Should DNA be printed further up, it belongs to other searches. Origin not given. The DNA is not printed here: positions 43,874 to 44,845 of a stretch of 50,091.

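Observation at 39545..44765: ABC-DUF1854-ABC operon: both half-transporters carry an N-terminal soluble domain ending in a zinc ribbon immediately before TM1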

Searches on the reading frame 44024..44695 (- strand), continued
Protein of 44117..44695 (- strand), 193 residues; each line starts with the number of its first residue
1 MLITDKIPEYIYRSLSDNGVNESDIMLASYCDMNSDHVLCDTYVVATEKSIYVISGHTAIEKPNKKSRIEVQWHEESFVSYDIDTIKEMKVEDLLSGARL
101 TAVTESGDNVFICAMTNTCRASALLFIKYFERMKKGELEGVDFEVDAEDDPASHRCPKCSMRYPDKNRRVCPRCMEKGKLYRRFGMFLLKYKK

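Call 42: search_protein_families(library=ncbifam, proteins=[P0146, P0151, P0173, P0184, P0191, P0198, P0203, P0221, P0230, P0272], max_evalue=1e-100)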
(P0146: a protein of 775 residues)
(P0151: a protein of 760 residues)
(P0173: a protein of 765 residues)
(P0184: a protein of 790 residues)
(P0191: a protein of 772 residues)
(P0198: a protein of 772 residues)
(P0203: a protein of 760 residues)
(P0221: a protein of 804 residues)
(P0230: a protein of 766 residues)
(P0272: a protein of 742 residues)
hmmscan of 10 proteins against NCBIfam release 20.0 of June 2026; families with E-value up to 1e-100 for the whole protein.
P0146 (775 aa): 8 families
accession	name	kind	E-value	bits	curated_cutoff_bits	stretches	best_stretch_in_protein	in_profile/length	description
NF052233.1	CphA_assoc_ABC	equivalog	3.9e-153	511.6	880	1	98-767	71-746/766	cyanophycin metabolism-associated ABC transporter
TIGR02203.1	MsbA_lipidA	equivalog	4.2e-123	411.8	602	1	194-765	3-570/572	lipid A export permease/ATP-binding protein MsbA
TIGR02204.1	MsbA_rel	hypoth_equivalog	1.3e-117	393.8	780.4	1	191-764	4-575/576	ABC transporter, permease/ATP-binding protein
NF010178.0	PRK13657.1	equivalog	5.5e-116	388.3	733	1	191-764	5-570/588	glucan ABC transporter ATP-binding protein/ permease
TIGR00958.1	3a01208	subfamily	9.9e-115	384.4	874.6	1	188-760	144-710/711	antigen peptide transporter 2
NF045513.1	HepA_fam_ABC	equivalog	6.4e-109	365.1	725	1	249-764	99-609/610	heterocyst formation ABC transporter subunit HepA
NF008381.0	PRK11176.1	equivalog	3.5e-108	362.5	867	1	191-765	11-580/582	lipid A ABC transporter ATP-binding protein/permease MsbA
TIGR01846.1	type_I_sec_HlyB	subfamily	5.1e-104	349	725.55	1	199-766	134-694/694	type I secretion system permease/ATPase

P0151 (760 aa): 9 families
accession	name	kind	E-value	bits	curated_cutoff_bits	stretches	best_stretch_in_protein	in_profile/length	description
NF052233.1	CphA_assoc_ABC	equivalog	4.7e-158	527.8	880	1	103-753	90-746/766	cyanophycin metabolism-associated ABC transporter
TIGR02203.1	MsbA_lipidA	equivalog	1.6e-129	433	602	1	180-752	2-571/572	lipid A export permease/ATP-binding protein MsbA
TIGR02204.1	MsbA_rel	hypoth_equivalog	1.1e-124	417.2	780.4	1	189-751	15-576/576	ABC transporter, permease/ATP-binding protein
NF045513.1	HepA_fam_ABC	equivalog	5.4e-114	381.8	725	1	247-750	106-609/610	heterocyst formation ABC transporter subunit HepA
NF008381.0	PRK11176.1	equivalog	2.5e-113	379.5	867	1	222-752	49-581/582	lipid A ABC transporter ATP-binding protein/permease MsbA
TIGR01846.1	type_I_sec_HlyB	subfamily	4.2e-110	369.1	725.55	1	189-751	136-693/694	type I secretion system permease/ATPase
TIGR00958.1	3a01208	subfamily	5.7e-110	368.6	874.6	1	176-746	145-710/711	antigen peptide transporter 2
NF010178.0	PRK13657.1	equivalog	6.7e-110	368.2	733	1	179-748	6-568/588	glucan ABC transporter ATP-binding protein/ permease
TIGR03796.1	NHLM_micro_ABC1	equivalog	1.2e-102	344.4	853.3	1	201-746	163-708/710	NHLP family bacteriocin export ABC transporter peptidase/permease/ATPase subunit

P0173 (765 aa): 7 families
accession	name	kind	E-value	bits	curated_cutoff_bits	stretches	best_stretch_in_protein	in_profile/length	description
NF052233.1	CphA_assoc_ABC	equivalog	3.8e-150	501.7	880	1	97-758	78-746/766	cyanophycin metabolism-associated ABC transporter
TIGR02203.1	MsbA_lipidA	equivalog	2e-121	406.3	602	1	186-756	2-570/572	lipid A export permease/ATP-binding protein MsbA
TIGR00958.1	3a01208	subfamily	3.2e-118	395.9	874.6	1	182-751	145-710/711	antigen peptide transporter 2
TIGR02204.1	MsbA_rel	hypoth_equivalog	1.7e-111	373.7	780.4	1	186-755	6-575/576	ABC transporter, permease/ATP-binding protein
NF008381.0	PRK11176.1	equivalog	2.4e-110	369.6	867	1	183-756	10-580/582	lipid A ABC transporter ATP-binding protein/permease MsbA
NF010178.0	PRK13657.1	equivalog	1.5e-104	350.6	733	1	185-755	6-570/588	glucan ABC transporter ATP-binding protein/ permease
NF045513.1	HepA_fam_ABC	equivalog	2.2e-103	346.8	725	1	216-755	69-609/610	heterocyst formation ABC transporter subunit HepA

P0184 (790 aa): 8 families
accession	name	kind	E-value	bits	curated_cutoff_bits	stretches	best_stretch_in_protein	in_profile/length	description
NF052233.1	CphA_assoc_ABC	equivalog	4.8e-164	547.7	880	1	21-783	14-746/766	cyanophycin metabolism-associated ABC transporter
TIGR02203.1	MsbA_lipidA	equivalog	5.5e-125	418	602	1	199-782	2-571/572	lipid A export permease/ATP-binding protein MsbA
NF045513.1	HepA_fam_ABC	equivalog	5.8e-117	391.6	725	1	266-780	95-609/610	heterocyst formation ABC transporter subunit HepA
TIGR00958.1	3a01208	subfamily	5.1e-113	378.7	874.6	1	193-776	143-710/711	antigen peptide transporter 2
TIGR02204.1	MsbA_rel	hypoth_equivalog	2.2e-111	373.3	780.4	1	200-780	7-575/576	ABC transporter, permease/ATP-binding protein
NF010178.0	PRK13657.1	equivalog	2.2e-111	373.1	733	1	198-780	6-570/588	glucan ABC transporter ATP-binding protein/ permease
NF008381.0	PRK11176.1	equivalog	1.2e-109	367.3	867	1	252-781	52-580/582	lipid A ABC transporter ATP-binding protein/permease MsbA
TIGR01846.1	type_I_sec_HlyB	subfamily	6.5e-108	361.8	725.55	1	206-781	134-693/694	type I secretion system permease/ATPase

P0191 (772 aa): 7 families
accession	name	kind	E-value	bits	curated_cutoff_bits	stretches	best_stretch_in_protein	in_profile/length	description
NF052233.1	CphA_assoc_ABC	equivalog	6.7e-147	490.9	880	1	95-764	80-746/766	cyanophycin metabolism-associated ABC transporter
TIGR02203.1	MsbA_lipidA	equivalog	1.4e-131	439.8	602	1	183-763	3-571/572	lipid A export permease/ATP-binding protein MsbA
TIGR00958.1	3a01208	subfamily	9.9e-117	391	874.6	1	177-757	144-710/711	antigen peptide transporter 2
TIGR02204.1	MsbA_rel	hypoth_equivalog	6.1e-113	378.5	780.4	1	180-761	4-575/576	ABC transporter, permease/ATP-binding protein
NF045513.1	HepA_fam_ABC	equivalog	1.2e-112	377.3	725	1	246-761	94-609/610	heterocyst formation ABC transporter subunit HepA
NF008381.0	PRK11176.1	equivalog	7.9e-112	374.5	867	1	181-762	12-580/582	lipid A ABC transporter ATP-binding protein/permease MsbA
NF010178.0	PRK13657.1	equivalog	2.3e-105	353.3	733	1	181-761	6-570/588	glucan ABC transporter ATP-binding protein/ permease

P0198 (772 aa): 7 families
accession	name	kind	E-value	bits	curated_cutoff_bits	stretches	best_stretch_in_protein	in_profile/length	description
NF052233.1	CphA_assoc_ABC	equivalog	3.3e-159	531.7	880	1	88-768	67-748/766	cyanophycin metabolism-associated ABC transporter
TIGR02203.1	MsbA_lipidA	equivalog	6.9e-130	434.2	602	1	190-761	1-567/572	lipid A export permease/ATP-binding protein MsbA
TIGR02204.1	MsbA_rel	hypoth_equivalog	1.8e-126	423.2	780.4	1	192-762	7-574/576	ABC transporter, permease/ATP-binding protein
NF008381.0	PRK11176.1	equivalog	2.3e-118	396.1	867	1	189-763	11-579/582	lipid A ABC transporter ATP-binding protein/permease MsbA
NF045513.1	HepA_fam_ABC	equivalog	1.1e-115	387.5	725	1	222-759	70-605/610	heterocyst formation ABC transporter subunit HepA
TIGR00958.1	3a01208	subfamily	5.6e-109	365.4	874.6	1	187-759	145-710/711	antigen peptide transporter 2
TIGR01846.1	type_I_sec_HlyB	subfamily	5.2e-103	345.6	725.55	1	197-765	133-694/694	type I secretion system permease/ATPase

P0203 (760 aa): 4 families
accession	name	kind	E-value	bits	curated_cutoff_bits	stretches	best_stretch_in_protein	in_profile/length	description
NF052233.1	CphA_assoc_ABC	equivalog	1.9e-135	453.1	880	1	82-752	73-745/766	cyanophycin metabolism-associated ABC transporter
TIGR02203.1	MsbA_lipidA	equivalog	1.8e-115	386.6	602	1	173-751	2-570/572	lipid A export permease/ATP-binding protein MsbA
TIGR02204.1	MsbA_rel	hypoth_equivalog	5e-112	375.4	780.4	1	176-750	9-575/576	ABC transporter, permease/ATP-binding protein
TIGR01846.1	type_I_sec_HlyB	subfamily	4.2e-105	352.6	725.55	1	226-752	170-694/694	type I secretion system permease/ATPase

P0221 (804 aa): 8 families
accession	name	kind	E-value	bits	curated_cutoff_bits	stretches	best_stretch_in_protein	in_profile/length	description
NF052233.1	CphA_assoc_ABC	equivalog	5.6e-142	474.7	880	1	194-798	137-748/766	cyanophycin metabolism-associated ABC transporter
TIGR02203.1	MsbA_lipidA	equivalog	1.2e-122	410.3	602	1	225-795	3-571/572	lipid A export permease/ATP-binding protein MsbA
TIGR02204.1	MsbA_rel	hypoth_equivalog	5.3e-116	388.6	780.4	1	223-794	5-576/576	ABC transporter, permease/ATP-binding protein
NF045513.1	HepA_fam_ABC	equivalog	1.1e-111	374.2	725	1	265-793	81-609/610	heterocyst formation ABC transporter subunit HepA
TIGR00958.1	3a01208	subfamily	1.6e-104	350.7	874.6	1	221-789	146-710/711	antigen peptide transporter 2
NF010178.0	PRK13657.1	equivalog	2.7e-102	343.1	733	1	258-793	40-570/588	glucan ABC transporter ATP-binding protein/ permease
TIGR01846.1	type_I_sec_HlyB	subfamily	3.7e-102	342.8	725.55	1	250-794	150-693/694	type I secretion system permease/ATPase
TIGR03796.1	NHLM_micro_ABC1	equivalog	6e-102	342.1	853.3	1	220-789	138-708/710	NHLP family bacteriocin export ABC transporter peptidase/permease/ATPase subunit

P0230 (766 aa): 8 families
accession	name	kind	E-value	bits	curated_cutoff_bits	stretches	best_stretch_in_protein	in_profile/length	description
NF052233.1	CphA_assoc_ABC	equivalog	2.7e-150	502.2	880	1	115-758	102-746/766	cyanophycin metabolism-associated ABC transporter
TIGR02203.1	MsbA_lipidA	equivalog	1e-124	417.2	602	1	232-757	52-571/572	lipid A export permease/ATP-binding protein MsbA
TIGR02204.1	MsbA_rel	hypoth_equivalog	5.7e-121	405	780.4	1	177-756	3-576/576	ABC transporter, permease/ATP-binding protein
NF010178.0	PRK13657.1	equivalog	4e-115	385.5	733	1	239-755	60-570/588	glucan ABC transporter ATP-binding protein/ permease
NF008381.0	PRK11176.1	equivalog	3.5e-114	382.3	867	1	172-757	5-581/582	lipid A ABC transporter ATP-binding protein/permease MsbA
TIGR00958.1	3a01208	subfamily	2.9e-109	366.3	874.6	1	173-751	142-710/711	antigen peptide transporter 2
NF045513.1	HepA_fam_ABC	equivalog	1.1e-108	364.3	725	1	195-755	53-609/610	heterocyst formation ABC transporter subunit HepA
TIGR01846.1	type_I_sec_HlyB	subfamily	7.9e-107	358.3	725.55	1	184-756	131-693/694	type I secretion system permease/ATPase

P0272 (742 aa): 8 families
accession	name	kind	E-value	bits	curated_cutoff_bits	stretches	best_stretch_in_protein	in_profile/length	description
NF052233.1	CphA_assoc_ABC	equivalog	4.4e-153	511.4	880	1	15-733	23-745/766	cyanophycin metabolism-associated ABC transporter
TIGR02203.1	MsbA_lipidA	equivalog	4.1e-128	428.3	602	1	162-732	3-570/572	lipid A export permease/ATP-binding protein MsbA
TIGR02204.1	MsbA_rel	hypoth_equivalog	3e-115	386.1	780.4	1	162-731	7-575/576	ABC transporter, permease/ATP-binding protein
NF010178.0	PRK13657.1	equivalog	4.3e-112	375.5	733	1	213-731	53-570/588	glucan ABC transporter ATP-binding protein/ permease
TIGR00958.1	3a01208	subfamily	3e-111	372.9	874.6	1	160-727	148-710/711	antigen peptide transporter 2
NF045513.1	HepA_fam_ABC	equivalog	5.2e-110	368.7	725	1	208-731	87-609/610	heterocyst formation ABC transporter subunit HepA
NF008381.0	PRK11176.1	equivalog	1.2e-109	367.3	867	1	160-732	12-580/582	lipid A ABC transporter ATP-binding protein/permease MsbA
TIGR01846.1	type_I_sec_HlyB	subfamily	1.2e-106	357.6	725.55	1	183-733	149-694/694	type I secretion system permease/ATPase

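Call 45: list_cluster_members(proteins=[P0247, P0217, P0202, P0148, P0184, P0272, P0196, P0194, P0225, P0254])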
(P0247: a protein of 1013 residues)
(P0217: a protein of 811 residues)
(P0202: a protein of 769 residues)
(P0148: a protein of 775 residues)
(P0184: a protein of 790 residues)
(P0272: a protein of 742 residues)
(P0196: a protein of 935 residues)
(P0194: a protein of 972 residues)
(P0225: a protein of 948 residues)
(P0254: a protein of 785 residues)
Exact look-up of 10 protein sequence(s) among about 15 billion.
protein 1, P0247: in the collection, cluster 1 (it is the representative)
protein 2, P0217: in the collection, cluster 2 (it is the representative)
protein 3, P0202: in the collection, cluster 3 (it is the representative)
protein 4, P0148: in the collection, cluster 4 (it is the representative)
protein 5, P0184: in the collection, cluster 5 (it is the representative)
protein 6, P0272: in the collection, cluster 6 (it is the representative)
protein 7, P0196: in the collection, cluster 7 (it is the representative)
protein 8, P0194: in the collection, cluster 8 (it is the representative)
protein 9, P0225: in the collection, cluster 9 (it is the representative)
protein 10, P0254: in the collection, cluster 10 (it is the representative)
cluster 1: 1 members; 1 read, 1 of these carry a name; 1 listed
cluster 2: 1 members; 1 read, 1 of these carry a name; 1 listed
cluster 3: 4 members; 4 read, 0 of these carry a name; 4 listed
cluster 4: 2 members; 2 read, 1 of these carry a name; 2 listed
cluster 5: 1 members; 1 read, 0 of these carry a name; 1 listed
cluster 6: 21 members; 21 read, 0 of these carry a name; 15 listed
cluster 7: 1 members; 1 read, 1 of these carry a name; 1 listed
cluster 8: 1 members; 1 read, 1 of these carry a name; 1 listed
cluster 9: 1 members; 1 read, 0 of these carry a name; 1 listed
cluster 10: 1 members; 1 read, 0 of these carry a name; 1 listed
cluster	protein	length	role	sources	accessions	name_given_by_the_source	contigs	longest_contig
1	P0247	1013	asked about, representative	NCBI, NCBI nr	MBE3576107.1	MAG: DUF1854 domain-containing protein [Limnochordales bacterium] | DUF1854 domain-containing protein [Limnochordales bacterium]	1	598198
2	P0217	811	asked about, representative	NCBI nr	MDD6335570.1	ABC transporter ATP-binding protein [bacterium]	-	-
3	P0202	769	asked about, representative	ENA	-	-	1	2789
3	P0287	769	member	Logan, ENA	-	-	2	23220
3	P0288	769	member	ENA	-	-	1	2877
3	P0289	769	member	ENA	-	-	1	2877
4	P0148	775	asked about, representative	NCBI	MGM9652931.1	MAG: ABC transporter ATP-binding protein [Eubacteriales bacterium]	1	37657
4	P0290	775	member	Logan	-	-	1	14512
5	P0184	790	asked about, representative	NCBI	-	-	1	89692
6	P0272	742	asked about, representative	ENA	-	-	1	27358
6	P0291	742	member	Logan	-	-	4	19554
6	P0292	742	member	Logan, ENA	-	-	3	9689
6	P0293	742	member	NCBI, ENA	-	-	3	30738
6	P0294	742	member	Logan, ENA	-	-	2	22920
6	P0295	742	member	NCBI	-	-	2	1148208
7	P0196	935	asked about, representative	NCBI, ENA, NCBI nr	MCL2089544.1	MAG: DUF1854 domain-containing protein [Oscillospiraceae bacterium] | DUF1854 domain-containing protein [Oscillospiraceae bacterium]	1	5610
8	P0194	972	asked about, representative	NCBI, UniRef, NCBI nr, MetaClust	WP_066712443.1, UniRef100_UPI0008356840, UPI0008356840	ABC transporter transmembrane domain-containing protein [Clostridium sp. Marseille-P299] | ABC transporter transmembrane domain-containing protein n=1 Tax=Clostridium sp. ... | DUF1854 domain-containing protein [Clostridium sp. Marseille-P299]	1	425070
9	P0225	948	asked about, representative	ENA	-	-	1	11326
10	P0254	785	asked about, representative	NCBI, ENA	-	-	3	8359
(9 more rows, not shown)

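Call 56: find_encoding_contigs(protein=P0194, flank=10000, max_places=2)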
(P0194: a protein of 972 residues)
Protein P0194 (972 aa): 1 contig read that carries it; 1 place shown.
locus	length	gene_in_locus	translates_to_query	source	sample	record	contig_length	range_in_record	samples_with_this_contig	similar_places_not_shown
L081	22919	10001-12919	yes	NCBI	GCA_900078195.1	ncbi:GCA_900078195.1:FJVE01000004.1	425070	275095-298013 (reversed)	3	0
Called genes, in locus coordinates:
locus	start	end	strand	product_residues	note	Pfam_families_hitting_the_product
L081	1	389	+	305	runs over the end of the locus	PF00294:PfkB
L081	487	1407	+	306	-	PF01156:IU_nuc_hydro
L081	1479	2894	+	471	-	PF03606:DcuC, PF03553:Na_H_antiporter (weak), PF06808:DctM (weak)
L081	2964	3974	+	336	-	PF00356:LacI, PF00532:Peripla_BP_1, PF13407:Peripla_BP_4, PF13377:Peripla_BP_3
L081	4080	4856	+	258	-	PF00106:adh_short, PF08659:KR, PF13561:adh_short_C2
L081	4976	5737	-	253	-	PF00106:adh_short, PF08659:KR, PF13561:adh_short_C2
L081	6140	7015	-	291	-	PF02311:AraC_binding, PF07883:Cupin_2 (weak), PF22200:ExsA_N (weak), PF00165:HTH_AraC, PF12833:HTH_18, PF00165:HTH_AraC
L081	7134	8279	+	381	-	PF07470:Glyco_hydro_88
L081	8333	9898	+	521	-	PF12708:Pect-lyase_RHGA_epim, PF00295:Glyco_hydro_28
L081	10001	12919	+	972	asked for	PF00664:ABC_membrane, PF00005:ABC_tran, PF08909:DUF1854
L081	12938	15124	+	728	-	PF00664:ABC_membrane, PF02463:SMC_N (weak), PF00005:ABC_tran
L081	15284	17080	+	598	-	PF01979:Amidohydro_1, PF07969:Amidohydro_3, PF13382:Adenine_deam_C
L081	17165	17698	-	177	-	PF00440:TetR_N, PF14278:TetR_C_8 (weak)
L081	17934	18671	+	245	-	-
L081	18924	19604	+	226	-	PF00072:Response_reg, PF00486:Trans_reg_C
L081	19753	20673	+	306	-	PF00005:ABC_tran, PF13304:AAA_21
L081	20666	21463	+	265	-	-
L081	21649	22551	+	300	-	PF00512:HisKA, PF02518:HATPase_c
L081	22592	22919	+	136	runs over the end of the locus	-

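Call 57: find_encoding_contigs(protein=P0247, flank=10000, max_places=2)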
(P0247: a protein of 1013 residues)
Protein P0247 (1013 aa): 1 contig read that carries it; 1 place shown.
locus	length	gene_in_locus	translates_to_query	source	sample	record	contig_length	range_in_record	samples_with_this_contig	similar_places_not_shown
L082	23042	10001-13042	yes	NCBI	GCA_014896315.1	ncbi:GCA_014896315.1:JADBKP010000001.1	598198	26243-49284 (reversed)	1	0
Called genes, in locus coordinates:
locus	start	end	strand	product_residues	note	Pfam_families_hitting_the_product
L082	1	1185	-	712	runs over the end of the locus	PF16147:DUF4855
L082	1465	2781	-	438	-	PF01547:SBP_bac_1, PF13416:SBP_bac_8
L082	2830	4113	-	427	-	PF01547:SBP_bac_1, PF13416:SBP_bac_8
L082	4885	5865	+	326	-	PF00089:Trypsin, PF13365:Trypsin_2, PF00595:PDZ (weak), PF13180:PDZ_2, PF17820:PDZ_6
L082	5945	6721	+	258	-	-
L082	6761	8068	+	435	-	PF02441:Flavoprotein, PF04127:DFP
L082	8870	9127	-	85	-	-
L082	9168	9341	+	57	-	-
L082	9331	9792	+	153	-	-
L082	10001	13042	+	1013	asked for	PF00664:ABC_membrane, PF00005:ABC_tran, PF08909:DUF1854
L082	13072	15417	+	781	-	PF00664:ABC_membrane, PF00005:ABC_tran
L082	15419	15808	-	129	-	-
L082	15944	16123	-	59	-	PF13561:adh_short_C2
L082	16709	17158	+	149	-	PF09339:HTH_IclR (faint), PF22381:Staph_reg_Sar_Rot, PF01978:TrmB (weak), PF01047:MarR, PF12802:MarR_2, PF13463:HTH_27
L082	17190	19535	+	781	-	PF03176:MMPL, PF12349:Sterol-sensing, PF03176:MMPL, PF00873:ACR_tran, PF02460:Patched (weak)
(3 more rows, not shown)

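Call 63: search_solved_structures(query=A4, max_evalue=1)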
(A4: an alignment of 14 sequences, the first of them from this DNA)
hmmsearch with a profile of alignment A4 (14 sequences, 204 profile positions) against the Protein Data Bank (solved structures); distinct sequences matched with E-value up to 1: 9.
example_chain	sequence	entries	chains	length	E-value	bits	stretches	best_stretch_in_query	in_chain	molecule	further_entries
2ey4_E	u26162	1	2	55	0.16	14.7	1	154-180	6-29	Ribosome biogenesis protein Nop10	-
3lwo_B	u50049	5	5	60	0.19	14.4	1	154-180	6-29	Ribosome biogenesis protein Nop10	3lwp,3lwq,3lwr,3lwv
2rfk_B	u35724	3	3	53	0.19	14.4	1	154-180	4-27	Ribosome biogenesis protein Nop10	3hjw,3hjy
3mqk_B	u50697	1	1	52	0.19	14.4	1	154-180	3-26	Ribosome biogenesis protein Nop10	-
2hvy_C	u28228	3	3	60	0.2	14.3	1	153-180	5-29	Ribosome biogenesis protein Nop10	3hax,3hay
2aqc_A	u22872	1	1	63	0.23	14.1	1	153-180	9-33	Ribosome biogenesis protein Nop10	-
2apo_B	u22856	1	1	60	0.24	14.1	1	153-180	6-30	Ribosome biogenesis protein Nop10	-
2aus_D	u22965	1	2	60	0.6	12.7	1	154-180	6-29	Ribosome biogenesis protein Nop10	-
4ap4_A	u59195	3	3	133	0.67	12.6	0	154-182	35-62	E3 UBIQUITIN LIGASE RNF4 | E3 UBIQUITIN-PROTEIN LIGASE RNF4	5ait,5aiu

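Call 67: find_encoding_contigs(protein=P0272, flank=8000, max_places=1)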
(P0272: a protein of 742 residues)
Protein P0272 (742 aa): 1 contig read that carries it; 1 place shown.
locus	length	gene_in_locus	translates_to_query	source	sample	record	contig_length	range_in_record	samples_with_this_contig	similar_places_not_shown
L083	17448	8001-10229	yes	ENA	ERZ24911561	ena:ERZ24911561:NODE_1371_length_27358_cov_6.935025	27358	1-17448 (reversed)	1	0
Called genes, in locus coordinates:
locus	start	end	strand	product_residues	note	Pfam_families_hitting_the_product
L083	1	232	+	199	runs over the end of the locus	PF01464:SLT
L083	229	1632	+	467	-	PF02127:Peptidase_M18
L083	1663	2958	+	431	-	PF02574:S-methyl_trans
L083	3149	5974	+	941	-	PF00005:ABC_tran (faint), PF02463:SMC_N (faint), PF03193:RsgA_GTPase (faint), PF13175:AAA_15 (faint), PF13191:AAA_16 (faint), PF13555:AAA_29 (faint), PF17760:UvrA_inter, PF17755:UvrA_DNA-bind, +1 more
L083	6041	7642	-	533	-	PF13229:Beta_helix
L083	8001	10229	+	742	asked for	PF00664:ABC_membrane, PF00005:ABC_tran, PF02463:SMC_N (weak)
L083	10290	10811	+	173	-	PF08909:DUF1854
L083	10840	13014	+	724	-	PF00664:ABC_membrane, PF00005:ABC_tran, PF02463:SMC_N (faint)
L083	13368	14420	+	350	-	PF01384:PHO4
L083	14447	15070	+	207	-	PF01865:PhoU_div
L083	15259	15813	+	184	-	-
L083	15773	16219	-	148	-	PF14659:Phage_int_SAM_3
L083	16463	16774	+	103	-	PF01909:NTP_transf_2, PF18765:Polbeta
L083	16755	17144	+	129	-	PF01934:HepT-like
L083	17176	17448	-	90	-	?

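Call 68: find_encoding_contigs(protein=P0184, flank=8000, max_places=1)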
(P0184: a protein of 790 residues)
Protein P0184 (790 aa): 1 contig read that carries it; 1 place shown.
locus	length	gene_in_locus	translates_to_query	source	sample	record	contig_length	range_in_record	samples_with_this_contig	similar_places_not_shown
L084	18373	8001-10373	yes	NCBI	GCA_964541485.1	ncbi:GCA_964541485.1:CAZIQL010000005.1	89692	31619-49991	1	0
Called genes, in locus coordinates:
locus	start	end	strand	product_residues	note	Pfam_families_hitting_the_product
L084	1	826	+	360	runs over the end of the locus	PF00072:Response_reg, PF13487:HD_5, PF01966:HD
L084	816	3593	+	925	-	PF00512:HisKA, PF02518:HATPase_c, PF00072:Response_reg, PF01627:Hpt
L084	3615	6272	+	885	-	PF00512:HisKA, PF02518:HATPase_c, PF00072:Response_reg, PF02645:DegV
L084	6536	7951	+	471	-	PF00224:PK, PF02887:PK_C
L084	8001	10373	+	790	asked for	PF00664:ABC_membrane, PF13748:ABC_membrane_3 (weak), PF00005:ABC_tran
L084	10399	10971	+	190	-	PF08909:DUF1854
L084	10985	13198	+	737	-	PF00664:ABC_membrane, PF02463:SMC_N (faint), PF00005:ABC_tran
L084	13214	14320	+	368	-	PF01636:APH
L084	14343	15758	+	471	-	PF17820:PDZ_6, PF19238:Radical_SAM_2, PF04055:Radical_SAM (faint), PF04459:DUF512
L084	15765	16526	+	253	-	PF02811:PHP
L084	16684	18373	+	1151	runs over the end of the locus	-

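Call 71: find_encoding_contigs(protein=P0203, flank=4000, max_places=1)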
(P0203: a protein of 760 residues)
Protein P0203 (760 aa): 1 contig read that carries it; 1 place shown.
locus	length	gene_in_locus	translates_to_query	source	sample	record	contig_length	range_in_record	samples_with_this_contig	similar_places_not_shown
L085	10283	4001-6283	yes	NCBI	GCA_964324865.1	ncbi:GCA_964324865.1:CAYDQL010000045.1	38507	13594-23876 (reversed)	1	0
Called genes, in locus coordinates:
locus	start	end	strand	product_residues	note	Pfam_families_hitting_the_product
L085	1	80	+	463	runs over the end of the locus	PF00682:HMGL-like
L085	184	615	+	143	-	-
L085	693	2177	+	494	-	PF14821:Thr_synth_N, PF00291:PALP, PF24857:THR4_C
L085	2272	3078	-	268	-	PF00106:adh_short, PF01370:Epimerase, PF08659:KR (weak), PF13561:adh_short_C2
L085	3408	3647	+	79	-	-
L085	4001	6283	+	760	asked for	PF00664:ABC_membrane, PF00005:ABC_tran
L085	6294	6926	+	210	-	PF08909:DUF1854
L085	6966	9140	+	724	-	PF00664:ABC_membrane, PF00005:ABC_tran, PF02463:SMC_N (faint)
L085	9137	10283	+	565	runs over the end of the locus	-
